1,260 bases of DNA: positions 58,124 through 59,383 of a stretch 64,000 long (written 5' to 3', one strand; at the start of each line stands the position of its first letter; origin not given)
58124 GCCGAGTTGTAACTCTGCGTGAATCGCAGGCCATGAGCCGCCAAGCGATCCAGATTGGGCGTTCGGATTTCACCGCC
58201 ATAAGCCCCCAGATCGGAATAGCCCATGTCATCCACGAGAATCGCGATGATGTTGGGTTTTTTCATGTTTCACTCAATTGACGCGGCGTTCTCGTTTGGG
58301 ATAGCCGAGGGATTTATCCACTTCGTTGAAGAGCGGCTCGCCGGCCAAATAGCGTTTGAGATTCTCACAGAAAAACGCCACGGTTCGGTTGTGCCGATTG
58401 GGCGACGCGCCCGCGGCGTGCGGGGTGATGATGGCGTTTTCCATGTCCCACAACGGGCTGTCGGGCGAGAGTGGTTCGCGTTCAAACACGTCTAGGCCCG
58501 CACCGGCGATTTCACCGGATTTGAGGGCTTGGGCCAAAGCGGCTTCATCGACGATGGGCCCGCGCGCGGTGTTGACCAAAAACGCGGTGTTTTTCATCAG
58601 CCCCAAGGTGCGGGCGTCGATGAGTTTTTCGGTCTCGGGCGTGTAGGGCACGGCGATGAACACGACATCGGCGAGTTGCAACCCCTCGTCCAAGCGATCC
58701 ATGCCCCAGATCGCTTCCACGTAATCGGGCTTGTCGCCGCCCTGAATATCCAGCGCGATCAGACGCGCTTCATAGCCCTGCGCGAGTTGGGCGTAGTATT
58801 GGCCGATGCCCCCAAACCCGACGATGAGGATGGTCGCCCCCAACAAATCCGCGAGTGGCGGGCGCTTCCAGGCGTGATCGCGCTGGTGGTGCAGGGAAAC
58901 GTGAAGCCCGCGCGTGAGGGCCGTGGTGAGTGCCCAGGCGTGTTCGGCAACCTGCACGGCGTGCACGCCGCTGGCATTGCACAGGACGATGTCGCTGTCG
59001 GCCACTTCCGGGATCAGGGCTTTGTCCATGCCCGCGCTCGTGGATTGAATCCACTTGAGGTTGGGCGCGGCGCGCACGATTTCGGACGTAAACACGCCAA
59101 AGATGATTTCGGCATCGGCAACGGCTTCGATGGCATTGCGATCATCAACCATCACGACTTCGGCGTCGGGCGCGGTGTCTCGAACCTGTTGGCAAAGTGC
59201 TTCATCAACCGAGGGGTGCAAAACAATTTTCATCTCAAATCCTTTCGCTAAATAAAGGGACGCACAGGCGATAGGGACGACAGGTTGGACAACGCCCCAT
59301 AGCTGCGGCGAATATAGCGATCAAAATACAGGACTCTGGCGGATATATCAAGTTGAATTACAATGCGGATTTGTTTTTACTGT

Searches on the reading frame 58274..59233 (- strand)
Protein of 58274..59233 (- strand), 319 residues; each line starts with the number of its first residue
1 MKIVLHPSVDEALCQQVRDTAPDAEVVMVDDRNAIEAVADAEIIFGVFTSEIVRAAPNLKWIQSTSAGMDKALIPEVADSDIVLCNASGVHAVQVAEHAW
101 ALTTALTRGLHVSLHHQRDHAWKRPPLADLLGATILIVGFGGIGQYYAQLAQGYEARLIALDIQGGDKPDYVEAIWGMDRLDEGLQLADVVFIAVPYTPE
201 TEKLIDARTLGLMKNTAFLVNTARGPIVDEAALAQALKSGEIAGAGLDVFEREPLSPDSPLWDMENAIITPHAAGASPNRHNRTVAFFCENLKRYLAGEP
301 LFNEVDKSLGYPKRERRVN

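Call 71: search_protein_families(library=pfam, proteins=[window:58274-59233:-], max_evalue=0.001)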
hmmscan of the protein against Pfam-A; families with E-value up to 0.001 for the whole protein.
window:58274-59233:- (319 aa): 2 families
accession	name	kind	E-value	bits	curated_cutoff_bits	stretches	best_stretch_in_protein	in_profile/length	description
PF02826.25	2-Hacid_dh_C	-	8e-53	178.9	25.1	1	101-274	2-178/178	D-isomer specific 2-hydroxyacid dehydrogenase, NAD binding domain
PF00389.36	2-Hacid_dh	-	4.4e-12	46.3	24.6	1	33-305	32-133/134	D-isomer specific 2-hydroxyacid dehydrogenase, catalytic domain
